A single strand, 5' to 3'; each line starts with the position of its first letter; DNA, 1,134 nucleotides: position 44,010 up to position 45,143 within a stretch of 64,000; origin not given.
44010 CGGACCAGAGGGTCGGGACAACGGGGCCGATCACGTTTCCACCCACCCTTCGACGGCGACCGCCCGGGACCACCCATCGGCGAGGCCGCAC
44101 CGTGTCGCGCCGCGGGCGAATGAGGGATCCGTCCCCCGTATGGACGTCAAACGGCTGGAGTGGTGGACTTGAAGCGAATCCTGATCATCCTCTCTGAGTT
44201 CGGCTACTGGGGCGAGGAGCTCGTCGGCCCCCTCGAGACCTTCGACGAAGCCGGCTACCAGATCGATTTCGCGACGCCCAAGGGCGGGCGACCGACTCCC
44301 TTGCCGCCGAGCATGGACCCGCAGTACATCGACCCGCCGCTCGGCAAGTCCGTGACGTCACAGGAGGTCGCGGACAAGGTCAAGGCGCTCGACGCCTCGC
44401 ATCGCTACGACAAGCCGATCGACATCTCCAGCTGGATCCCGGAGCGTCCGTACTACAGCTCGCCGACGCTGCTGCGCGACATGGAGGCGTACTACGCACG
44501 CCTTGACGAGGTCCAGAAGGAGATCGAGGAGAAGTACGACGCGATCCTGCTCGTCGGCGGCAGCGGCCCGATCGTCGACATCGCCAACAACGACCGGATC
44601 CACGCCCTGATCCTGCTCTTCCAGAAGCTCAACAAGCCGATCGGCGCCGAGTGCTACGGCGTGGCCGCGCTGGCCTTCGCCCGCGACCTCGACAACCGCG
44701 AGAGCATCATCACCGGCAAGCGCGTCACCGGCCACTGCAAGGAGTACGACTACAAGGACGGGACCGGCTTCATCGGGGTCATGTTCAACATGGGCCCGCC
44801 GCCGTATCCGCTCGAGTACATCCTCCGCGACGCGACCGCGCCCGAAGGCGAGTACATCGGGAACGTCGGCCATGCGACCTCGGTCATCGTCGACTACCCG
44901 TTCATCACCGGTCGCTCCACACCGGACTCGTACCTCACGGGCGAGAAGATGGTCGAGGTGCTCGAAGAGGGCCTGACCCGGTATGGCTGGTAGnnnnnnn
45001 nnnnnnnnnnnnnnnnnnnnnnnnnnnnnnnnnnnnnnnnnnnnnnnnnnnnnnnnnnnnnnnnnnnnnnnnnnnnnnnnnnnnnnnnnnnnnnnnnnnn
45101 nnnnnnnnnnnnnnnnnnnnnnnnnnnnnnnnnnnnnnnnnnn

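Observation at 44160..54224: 13-gene same-strand operon with nine NTF2-fold domains plus a BFD-like ThDP enzyme, GMC oxidoreductase, 4-OT tautomerase, two DJ-1/PfpI proteins and a VOC protein: candidate undescribed carbonyl/enol-chemistry pathway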

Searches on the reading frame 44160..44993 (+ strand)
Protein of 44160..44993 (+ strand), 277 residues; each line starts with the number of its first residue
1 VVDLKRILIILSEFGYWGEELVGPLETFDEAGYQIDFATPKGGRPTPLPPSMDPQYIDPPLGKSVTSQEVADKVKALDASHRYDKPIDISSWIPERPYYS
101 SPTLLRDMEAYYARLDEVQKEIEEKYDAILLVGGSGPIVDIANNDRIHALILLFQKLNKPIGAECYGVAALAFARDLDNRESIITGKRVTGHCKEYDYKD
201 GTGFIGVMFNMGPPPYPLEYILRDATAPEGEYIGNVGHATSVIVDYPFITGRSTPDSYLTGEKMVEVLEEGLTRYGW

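Call 5: search_protein_families(library=pfam, proteins=[window:44160-44993:+], max_evalue=0.01)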
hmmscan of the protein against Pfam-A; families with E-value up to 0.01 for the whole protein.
window:44160-44993:+ (277 aa): 2 families
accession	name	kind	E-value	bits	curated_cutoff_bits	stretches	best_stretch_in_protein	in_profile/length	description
PF17124.11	ThiJ_like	-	1.5e-18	67.8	30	1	11-176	1-143/186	ThiJ/PfpI family-like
PF01965.30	DJ-1_PfpI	-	2.1e-09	37.9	26.6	1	115-194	50-123/165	DJ-1/PfpI family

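Call 7: search_protein_families(library=ncbifam, proteins=[window:44160-44993:+], max_evalue=0.001)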
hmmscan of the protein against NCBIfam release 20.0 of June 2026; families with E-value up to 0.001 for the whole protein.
window:44160-44993:+ (277 aa): 2 families
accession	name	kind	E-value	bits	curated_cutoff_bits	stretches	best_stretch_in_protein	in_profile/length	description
TIGR01382.1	PfpI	subfamily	8.6e-10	38.4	139.05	1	114-190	54-119/169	DJ-1/PfpI/YhbO family deglycase/protease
NF003168.0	PRK04155.1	equivalog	2.5e-06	26.8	365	1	115-254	134-267/287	glyoxalase III HchA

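Call 22: search_solved_structures(query=window:44160-44993:+, max_evalue=0.001, show_alignments=1)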
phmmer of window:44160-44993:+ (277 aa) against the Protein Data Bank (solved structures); distinct sequences matched with E-value up to 0.001: 4.
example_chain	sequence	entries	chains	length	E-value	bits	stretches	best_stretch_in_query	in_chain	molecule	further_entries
4p5p_A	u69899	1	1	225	2e-11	46.9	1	86-195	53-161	ThiJ/PfpI family protein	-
1u9c_A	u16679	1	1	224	2.8e-10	43.1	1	114-270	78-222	APC35852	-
4ofw_A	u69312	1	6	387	1.7e-06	30.7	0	122-181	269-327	Protein DJ-1 homolog D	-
3uk7_A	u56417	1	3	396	1.9e-06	30.5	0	122-181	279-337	Class I glutamine amidotransferase-like domain-containing protein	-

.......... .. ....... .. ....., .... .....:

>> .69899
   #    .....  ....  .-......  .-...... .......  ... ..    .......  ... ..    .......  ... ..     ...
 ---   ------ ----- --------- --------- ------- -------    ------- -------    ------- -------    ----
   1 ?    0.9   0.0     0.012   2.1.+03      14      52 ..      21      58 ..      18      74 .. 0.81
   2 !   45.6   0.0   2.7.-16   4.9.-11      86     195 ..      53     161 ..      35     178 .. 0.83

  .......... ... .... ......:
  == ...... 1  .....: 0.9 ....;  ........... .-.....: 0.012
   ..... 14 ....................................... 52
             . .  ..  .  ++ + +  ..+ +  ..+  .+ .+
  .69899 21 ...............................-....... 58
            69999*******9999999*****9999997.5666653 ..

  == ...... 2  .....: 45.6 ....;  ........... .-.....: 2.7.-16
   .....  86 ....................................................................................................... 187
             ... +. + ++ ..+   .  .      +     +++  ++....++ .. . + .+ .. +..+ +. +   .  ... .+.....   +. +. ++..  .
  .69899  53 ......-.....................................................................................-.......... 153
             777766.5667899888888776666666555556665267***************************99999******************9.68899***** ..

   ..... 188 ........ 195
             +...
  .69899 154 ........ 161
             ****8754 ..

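Call 79: search_dna_similar(query=window:44169-44993:+, collection=plasmids, mode=protein, max_rows=40, max_evalue=1e-40)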
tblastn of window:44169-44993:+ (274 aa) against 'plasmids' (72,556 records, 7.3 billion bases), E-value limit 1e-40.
Records with a match: 14; places in all: 14; records where one place covers at least 80% of the query: 14.
Best place of each record, by identity: 60-80% 12; <60% 2.
By first word of the organism name: Streptomyces 8; Nostoc 3; Deinococcus 1; Runella 1; Gemmobacter 1.
By predicted mobility (MOB-suite, as given by PLSDB): non-mobilizable 12; conjugative 2.
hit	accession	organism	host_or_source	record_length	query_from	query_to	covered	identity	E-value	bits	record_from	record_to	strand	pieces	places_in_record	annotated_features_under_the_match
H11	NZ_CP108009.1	Streptomyces sp. NBC_00334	-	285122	1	274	100%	70.4%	2e-127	405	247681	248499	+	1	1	type 1 glutamine amidotransferase domain-containing protein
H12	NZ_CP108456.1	Streptomyces sp. NBC_01267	-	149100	2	274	100%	69.2%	2e-125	399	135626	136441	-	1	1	type 1 glutamine amidotransferase domain-containing protein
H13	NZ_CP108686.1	Streptomyces sp. NBC_01014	-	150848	2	274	100%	69.2%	2e-125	399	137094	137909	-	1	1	type 1 glutamine amidotransferase domain-containing protein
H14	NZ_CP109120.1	Streptomyces sp. NBC_01766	-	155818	2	274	100%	69.2%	2e-125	399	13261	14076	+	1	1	type 1 glutamine amidotransferase domain-containing protein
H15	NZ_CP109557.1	Streptomyces sp. NBC_01387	-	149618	2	274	100%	69.2%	2e-125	399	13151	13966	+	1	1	type 1 glutamine amidotransferase domain-containing protein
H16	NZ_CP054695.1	Nostoc edaphicum CCNP1411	-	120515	1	274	100%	68.8%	6e-124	395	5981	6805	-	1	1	type 1 glutamine amidotransferase domain-containing protein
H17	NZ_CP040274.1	Nostoc sp. C052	Blasia pusilla,pure culture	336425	1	274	100%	68.8%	4e-123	393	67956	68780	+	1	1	type 1 glutamine amidotransferase domain-containing protein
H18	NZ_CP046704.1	Nostoc sp. ATCC 53789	-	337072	1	274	100%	65.4%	2e-120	385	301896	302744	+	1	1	type 1 glutamine amidotransferase domain-containing protein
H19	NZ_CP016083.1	Streptomyces sp. SAT1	Adenophora trachelioides Maxim.,single ...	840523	2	274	100%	64.5%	4e-117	376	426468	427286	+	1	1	type 1 glutamine amidotransferase domain-containing protein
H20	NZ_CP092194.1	Deinococcus sp. KNUC1210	Setaria viridis,cell ...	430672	1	274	100%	60.9%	3e-108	350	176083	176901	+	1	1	type 1 glutamine amidotransferase domain-containing protein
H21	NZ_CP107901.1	Streptomyces sp. NBC_00464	-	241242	2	274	100%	60.1%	3e-111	359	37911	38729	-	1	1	type 1 glutamine amidotransferase domain-containing protein | thiamine pyrophosphate-binding protein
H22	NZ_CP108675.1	Streptomyces sp. NBC_01022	-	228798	2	274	100%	60.1%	5e-110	355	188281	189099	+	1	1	type 1 glutamine amidotransferase domain-containing protein | thiamine pyrophosphate-binding protein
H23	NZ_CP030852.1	Runella rosea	Whole organism,fresh water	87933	2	274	100%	59.0%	9e-105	340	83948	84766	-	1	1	type 1 glutamine amidotransferase domain-containing protein | thiamine pyrophosphate-binding protein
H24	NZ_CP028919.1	Gemmobacter aquarius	Whole organism,fresh water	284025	2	274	100%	57.1%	8e-97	318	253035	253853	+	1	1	type 1 glutamine amidotransferase domain-containing protein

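Call 80: get_annotated_region(hit=H17, flank=14000)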
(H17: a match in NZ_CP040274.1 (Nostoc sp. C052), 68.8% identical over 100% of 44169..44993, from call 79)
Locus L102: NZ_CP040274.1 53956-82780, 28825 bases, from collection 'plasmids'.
description: Nostoc sp. C052 plasmid pC052_B, complete sequence
organism: Nostoc sp. C052 (NCBI taxid 2576902)
taxonomy: Bacteria; Cyanobacteriota; Cyanophyceae; Nostocales; Nostocaceae; Nostoc; Nostoc sp. C052
host: -; source: Blasia pusilla,pure culture; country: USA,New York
typing (MOB-suite, as given by PLSDB): non-mobilizable
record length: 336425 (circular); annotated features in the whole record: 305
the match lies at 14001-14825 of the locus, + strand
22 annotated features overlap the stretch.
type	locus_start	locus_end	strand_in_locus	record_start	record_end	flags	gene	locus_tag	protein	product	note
CDS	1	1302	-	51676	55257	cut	-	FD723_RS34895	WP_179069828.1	NB-ARC domain-containing protein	-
CDS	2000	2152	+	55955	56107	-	-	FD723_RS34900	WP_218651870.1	ribbon-helix-helix protein, CopG family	GO:0006355 - regulation of DNA-templated transcription [Evidence IEA]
CDS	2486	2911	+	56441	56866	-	-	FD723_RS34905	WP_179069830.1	hypothetical protein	-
CDS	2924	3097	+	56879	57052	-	-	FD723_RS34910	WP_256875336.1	DUF4277 domain-containing protein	-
CDS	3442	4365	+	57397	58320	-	-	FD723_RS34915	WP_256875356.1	IS110 family transposase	-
CDS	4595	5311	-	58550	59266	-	-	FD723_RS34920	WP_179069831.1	SDR family oxidoreductase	-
CDS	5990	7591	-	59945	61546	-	-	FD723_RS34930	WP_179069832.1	GMC oxidoreductase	-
CDS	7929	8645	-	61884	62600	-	-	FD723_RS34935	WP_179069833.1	NHLP leader peptide family RiPP precursor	-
CDS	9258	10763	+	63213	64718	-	malQ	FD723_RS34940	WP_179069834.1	4-alpha-glucanotransferase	GO:0005980 - glycogen catabolic process [Evidence IEA]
CDS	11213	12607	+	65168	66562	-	-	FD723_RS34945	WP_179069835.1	IS110 family transposase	-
CDS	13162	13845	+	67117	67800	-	-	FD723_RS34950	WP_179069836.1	DJ-1/PfpI family protein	-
CDS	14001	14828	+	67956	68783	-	-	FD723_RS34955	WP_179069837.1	type 1 glutamine amidotransferase domain-containing protein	-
CDS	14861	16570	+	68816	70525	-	-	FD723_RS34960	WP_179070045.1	thiamine pyrophosphate-binding protein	-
CDS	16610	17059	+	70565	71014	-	-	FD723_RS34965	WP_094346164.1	hypothetical protein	-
CDS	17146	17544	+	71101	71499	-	-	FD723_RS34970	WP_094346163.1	nuclear transport factor 2 family protein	-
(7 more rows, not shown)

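Call 102: search_protein_families(library=padloc, proteins=[window:44169-44993:+], max_evalue=0.001)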
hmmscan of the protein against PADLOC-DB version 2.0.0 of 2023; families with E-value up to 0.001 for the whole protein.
window:44169-44993:+ (274 aa): 0 families

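Call 108: search_protein_families(library=ncbifam, proteins=[window:44169-44993:+], max_evalue=0.00001)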
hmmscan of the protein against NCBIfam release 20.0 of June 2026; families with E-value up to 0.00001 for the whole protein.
window:44169-44993:+ (274 aa): 2 families
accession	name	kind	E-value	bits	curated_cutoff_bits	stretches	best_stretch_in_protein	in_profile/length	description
TIGR01382.1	PfpI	subfamily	8.2e-10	38.5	139.05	1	111-187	54-119/169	DJ-1/PfpI/YhbO family deglycase/protease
NF003168.0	PRK04155.1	equivalog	2.4e-06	26.8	365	0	112-251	134-267/287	glyoxalase III HchA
